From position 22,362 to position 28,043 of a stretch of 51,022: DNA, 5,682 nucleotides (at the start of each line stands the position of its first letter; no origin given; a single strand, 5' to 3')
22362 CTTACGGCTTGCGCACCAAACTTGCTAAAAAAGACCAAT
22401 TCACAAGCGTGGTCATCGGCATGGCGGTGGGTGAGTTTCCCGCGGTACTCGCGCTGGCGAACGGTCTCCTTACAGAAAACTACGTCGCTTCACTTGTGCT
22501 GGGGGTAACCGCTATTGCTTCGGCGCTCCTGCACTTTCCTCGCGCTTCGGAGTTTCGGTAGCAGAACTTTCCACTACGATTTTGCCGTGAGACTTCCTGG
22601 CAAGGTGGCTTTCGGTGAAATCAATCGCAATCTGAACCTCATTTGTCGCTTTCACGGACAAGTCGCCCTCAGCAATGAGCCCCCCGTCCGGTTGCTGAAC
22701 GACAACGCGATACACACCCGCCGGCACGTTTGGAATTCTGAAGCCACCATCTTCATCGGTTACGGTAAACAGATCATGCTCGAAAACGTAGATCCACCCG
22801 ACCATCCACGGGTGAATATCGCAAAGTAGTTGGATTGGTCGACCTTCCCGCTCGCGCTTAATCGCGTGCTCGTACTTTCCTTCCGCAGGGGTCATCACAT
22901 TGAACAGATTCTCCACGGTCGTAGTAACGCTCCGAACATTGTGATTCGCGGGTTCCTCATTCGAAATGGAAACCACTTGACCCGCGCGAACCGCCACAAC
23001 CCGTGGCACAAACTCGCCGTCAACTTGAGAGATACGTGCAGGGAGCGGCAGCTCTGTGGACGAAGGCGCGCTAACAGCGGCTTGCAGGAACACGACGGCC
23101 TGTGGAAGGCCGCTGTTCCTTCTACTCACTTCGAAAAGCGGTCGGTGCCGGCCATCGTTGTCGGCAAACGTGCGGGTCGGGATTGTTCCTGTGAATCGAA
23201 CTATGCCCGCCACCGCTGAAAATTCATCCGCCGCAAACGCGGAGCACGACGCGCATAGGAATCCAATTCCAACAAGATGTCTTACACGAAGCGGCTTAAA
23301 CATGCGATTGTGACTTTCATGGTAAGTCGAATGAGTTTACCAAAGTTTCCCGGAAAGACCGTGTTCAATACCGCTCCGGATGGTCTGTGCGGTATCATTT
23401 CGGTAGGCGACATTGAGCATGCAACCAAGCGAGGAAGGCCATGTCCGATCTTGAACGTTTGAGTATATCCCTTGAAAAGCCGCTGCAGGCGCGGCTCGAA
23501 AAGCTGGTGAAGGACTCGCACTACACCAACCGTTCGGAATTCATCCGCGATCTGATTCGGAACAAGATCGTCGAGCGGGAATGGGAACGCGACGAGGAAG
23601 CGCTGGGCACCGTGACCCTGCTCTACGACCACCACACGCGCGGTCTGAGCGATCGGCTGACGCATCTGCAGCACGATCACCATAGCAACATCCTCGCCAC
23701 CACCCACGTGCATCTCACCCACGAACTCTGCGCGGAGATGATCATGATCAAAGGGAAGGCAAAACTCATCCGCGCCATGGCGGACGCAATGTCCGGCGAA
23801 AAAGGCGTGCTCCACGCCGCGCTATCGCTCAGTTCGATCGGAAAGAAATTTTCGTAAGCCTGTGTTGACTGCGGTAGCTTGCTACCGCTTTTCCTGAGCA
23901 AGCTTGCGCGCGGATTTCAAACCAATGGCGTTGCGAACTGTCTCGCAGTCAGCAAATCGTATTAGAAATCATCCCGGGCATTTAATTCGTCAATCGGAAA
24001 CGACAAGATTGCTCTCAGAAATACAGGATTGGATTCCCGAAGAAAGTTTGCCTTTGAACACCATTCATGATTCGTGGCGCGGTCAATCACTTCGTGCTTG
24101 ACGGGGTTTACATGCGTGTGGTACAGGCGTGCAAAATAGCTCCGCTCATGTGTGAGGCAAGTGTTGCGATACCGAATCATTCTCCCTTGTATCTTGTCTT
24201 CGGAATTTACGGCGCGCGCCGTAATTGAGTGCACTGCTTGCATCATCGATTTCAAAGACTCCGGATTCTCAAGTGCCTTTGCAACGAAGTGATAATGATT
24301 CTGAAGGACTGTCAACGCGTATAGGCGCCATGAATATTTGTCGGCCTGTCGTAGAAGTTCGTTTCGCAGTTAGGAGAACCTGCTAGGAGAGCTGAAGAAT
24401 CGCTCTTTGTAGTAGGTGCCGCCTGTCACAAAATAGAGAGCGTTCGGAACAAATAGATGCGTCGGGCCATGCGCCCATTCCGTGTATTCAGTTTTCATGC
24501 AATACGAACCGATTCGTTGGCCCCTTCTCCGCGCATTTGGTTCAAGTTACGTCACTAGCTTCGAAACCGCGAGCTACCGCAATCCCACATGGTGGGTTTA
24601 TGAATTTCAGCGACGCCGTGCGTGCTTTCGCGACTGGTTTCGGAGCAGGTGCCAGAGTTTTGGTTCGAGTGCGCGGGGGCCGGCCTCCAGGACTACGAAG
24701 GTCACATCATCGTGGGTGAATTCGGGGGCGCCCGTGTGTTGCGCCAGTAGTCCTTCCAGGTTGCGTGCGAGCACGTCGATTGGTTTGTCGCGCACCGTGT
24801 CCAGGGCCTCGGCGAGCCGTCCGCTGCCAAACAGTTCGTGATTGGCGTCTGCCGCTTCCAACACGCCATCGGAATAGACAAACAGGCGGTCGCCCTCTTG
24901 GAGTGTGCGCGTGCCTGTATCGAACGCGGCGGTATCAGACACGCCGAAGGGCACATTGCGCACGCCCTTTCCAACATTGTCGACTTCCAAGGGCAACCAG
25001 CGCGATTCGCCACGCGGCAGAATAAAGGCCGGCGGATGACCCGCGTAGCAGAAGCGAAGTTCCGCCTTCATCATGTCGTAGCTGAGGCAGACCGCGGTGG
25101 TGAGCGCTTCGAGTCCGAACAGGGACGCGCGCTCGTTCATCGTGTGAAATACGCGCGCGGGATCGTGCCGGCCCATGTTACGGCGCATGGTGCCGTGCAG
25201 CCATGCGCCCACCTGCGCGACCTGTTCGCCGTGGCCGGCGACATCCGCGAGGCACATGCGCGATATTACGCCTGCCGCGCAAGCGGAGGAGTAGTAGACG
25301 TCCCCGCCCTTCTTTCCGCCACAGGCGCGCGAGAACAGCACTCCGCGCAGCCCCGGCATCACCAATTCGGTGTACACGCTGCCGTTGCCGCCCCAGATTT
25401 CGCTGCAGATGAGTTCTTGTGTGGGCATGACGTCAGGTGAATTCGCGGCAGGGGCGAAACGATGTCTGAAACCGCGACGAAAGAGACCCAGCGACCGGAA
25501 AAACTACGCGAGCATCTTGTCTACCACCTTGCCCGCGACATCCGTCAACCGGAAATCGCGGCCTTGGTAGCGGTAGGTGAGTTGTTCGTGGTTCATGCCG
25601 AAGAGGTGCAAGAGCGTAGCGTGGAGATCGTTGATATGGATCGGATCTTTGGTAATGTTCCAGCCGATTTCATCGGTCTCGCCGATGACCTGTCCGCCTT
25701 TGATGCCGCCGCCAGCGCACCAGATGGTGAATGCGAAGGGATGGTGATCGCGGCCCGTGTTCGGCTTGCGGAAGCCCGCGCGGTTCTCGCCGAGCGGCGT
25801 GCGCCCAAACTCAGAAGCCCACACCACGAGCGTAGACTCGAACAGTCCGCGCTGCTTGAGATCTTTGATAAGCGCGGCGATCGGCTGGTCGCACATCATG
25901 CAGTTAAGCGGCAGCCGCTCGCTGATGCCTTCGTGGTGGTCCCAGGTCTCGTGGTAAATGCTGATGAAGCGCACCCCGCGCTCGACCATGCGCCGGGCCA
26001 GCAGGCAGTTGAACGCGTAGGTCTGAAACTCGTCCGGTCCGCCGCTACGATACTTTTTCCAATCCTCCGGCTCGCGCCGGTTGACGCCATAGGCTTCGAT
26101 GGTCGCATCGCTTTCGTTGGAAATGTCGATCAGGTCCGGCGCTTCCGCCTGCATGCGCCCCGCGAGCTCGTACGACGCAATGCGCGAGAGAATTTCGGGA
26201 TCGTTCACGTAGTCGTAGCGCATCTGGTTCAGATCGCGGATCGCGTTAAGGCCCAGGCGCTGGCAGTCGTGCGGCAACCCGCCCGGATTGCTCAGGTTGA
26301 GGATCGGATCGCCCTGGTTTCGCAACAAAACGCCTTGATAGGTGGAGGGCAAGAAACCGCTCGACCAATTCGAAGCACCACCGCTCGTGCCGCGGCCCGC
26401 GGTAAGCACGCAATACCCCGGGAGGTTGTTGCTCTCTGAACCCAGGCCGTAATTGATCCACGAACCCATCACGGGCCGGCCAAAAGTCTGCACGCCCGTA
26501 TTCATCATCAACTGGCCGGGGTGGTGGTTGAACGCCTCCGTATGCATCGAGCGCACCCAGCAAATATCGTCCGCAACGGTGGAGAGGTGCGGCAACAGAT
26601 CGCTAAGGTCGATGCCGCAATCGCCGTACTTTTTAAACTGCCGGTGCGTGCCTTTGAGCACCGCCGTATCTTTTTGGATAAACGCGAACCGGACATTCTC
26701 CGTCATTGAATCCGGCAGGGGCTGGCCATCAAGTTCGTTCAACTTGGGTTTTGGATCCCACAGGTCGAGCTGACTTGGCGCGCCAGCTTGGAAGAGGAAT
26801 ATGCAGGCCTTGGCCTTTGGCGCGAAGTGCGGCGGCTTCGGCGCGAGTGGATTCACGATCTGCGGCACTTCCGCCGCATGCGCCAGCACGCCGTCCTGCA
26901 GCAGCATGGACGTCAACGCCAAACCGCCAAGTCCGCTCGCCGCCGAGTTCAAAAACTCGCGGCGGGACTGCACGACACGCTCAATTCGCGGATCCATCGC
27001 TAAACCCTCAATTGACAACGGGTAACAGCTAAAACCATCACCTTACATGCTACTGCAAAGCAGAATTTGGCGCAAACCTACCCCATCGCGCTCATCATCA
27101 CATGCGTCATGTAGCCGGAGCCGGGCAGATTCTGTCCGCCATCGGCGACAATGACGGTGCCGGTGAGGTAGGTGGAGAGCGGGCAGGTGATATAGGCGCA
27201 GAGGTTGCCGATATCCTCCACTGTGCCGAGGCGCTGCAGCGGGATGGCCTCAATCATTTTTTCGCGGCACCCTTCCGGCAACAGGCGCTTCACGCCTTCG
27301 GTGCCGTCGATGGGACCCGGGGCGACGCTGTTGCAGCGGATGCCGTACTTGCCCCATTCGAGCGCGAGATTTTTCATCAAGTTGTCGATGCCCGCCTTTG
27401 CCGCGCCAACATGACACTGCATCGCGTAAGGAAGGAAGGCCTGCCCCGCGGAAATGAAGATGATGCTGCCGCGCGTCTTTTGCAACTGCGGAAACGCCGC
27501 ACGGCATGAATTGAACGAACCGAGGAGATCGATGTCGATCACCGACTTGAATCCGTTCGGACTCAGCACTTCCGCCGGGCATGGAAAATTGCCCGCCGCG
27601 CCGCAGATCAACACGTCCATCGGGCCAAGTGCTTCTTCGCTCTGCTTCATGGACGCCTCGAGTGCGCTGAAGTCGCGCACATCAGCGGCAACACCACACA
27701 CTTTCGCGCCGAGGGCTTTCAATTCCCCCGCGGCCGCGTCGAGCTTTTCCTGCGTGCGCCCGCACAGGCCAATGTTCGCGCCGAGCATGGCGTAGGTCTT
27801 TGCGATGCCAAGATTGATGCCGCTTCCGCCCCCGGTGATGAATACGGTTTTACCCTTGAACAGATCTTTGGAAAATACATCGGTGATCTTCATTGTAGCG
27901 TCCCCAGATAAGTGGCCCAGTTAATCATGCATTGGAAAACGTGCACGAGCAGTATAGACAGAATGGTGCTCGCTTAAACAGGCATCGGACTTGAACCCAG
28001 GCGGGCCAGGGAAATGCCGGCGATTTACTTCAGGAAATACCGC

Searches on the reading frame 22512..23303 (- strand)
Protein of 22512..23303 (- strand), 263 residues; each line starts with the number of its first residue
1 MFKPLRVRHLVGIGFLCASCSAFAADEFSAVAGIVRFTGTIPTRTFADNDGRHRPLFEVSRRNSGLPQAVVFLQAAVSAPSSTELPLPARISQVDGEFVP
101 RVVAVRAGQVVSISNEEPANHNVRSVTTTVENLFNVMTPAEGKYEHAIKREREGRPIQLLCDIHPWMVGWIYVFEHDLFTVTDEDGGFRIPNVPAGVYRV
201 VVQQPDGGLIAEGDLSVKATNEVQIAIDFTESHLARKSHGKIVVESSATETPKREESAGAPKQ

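Call 74: search_protein_families(library=pfam, proteins=[window:22512-23303:-], max_evalue=0.00001)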
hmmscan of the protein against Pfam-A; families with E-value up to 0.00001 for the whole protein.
window:22512-23303:- (263 aa): 1 family
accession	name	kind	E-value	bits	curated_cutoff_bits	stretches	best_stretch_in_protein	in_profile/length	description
PF13620.12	CarboxypepD_reg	-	7.7e-07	29.8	32.3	0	180-225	32-77/82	Carboxypeptidase regulatory-like domain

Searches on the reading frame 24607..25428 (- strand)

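Call 74: search_protein_families(library=pfam, proteins=[window:24607-25428:-], max_evalue=0.00001)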
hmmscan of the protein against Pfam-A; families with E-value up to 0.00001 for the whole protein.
window:24607-25428:- (273 aa): 1 family
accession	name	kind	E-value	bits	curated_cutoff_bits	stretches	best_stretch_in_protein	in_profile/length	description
PF07228.17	SpoIIE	-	6.3e-30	105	25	1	58-248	7-190/192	Stage II sporulation protein E (SpoIIE)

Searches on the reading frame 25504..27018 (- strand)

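Call 74: search_protein_families(library=pfam, proteins=[window:25504-27018:-], max_evalue=0.00001)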
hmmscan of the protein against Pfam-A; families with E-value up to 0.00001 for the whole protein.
window:25504-27018:- (504 aa): 1 family
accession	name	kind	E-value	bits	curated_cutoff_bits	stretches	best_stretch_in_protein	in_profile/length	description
PF07394.17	DUF1501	-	2.6e-150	501.4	27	1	69-503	1-390/390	Protein of unknown function (DUF1501)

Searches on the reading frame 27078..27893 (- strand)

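Call 74: search_protein_families(library=pfam, proteins=[window:27078-27893:-], max_evalue=0.00001)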
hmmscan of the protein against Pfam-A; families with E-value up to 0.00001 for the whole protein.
window:27078-27893:- (271 aa): 4 families
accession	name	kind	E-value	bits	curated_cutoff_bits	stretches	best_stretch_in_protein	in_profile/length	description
PF13561.12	adh_short_C2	-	5.4e-46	157.5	27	1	24-254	6-235/236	Enoyl-(Acyl carrier protein) reductase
PF00106.31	adh_short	-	6.3e-44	150.2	26.6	1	15-203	1-189/195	short chain dehydrogenase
PF23441.1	SDR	-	1.7e-08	34.6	27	1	15-254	8-255/258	SDR-like rossmann domain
PF08659.16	KR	-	6.9e-06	26.5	22.6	1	16-175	2-162/180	KR domain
